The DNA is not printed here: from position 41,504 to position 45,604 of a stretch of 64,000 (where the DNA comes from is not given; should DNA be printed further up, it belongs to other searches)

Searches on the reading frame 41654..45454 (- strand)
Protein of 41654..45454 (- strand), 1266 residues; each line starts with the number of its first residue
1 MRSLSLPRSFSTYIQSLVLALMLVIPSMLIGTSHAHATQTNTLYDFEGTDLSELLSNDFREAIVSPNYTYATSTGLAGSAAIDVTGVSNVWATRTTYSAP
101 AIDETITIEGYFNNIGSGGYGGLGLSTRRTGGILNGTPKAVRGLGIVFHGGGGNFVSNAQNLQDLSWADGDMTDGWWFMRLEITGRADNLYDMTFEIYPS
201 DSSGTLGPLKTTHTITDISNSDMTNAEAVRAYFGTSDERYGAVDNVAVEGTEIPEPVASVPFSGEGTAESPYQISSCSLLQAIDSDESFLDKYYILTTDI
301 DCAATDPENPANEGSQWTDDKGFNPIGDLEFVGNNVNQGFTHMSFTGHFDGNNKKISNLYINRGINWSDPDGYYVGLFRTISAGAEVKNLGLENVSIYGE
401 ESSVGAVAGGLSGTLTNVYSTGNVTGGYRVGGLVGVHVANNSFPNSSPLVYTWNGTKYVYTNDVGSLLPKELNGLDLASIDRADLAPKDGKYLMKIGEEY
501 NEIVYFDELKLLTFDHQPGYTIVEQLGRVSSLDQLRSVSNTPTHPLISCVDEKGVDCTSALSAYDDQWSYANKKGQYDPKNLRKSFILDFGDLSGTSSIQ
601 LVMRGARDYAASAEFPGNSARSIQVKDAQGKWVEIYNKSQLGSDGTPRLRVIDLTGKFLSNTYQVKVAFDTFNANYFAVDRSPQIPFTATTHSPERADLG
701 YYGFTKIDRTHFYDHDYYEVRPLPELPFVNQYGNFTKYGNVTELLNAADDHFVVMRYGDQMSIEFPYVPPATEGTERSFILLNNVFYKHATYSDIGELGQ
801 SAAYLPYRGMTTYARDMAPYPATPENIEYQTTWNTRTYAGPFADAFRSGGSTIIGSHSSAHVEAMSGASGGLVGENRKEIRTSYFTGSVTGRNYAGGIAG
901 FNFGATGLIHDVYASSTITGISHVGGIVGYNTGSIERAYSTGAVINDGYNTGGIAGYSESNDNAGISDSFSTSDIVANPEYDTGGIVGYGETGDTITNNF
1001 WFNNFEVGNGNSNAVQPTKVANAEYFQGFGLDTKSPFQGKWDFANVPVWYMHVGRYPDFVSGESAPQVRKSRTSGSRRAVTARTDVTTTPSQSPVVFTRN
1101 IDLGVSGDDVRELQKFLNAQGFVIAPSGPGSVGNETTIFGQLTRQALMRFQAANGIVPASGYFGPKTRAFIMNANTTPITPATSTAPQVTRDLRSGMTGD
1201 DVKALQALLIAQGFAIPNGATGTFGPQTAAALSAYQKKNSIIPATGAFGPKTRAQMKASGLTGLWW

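Call 4: search_protein_families(library=pfam, proteins=[window:41654-45454:-], max_evalue=0.01)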
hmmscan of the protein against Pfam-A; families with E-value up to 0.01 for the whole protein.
window:41654-45454:- (1266 aa): 2 families
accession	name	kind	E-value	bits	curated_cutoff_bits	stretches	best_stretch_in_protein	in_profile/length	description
PF01471.23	PG_binding_1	-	2.2e-26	92.2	23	2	1198-1256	1-57/57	Putative peptidoglycan binding domain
PF07581.17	Glug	-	1.4e-08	35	20.5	1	922-945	3-28/28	The GLUG motif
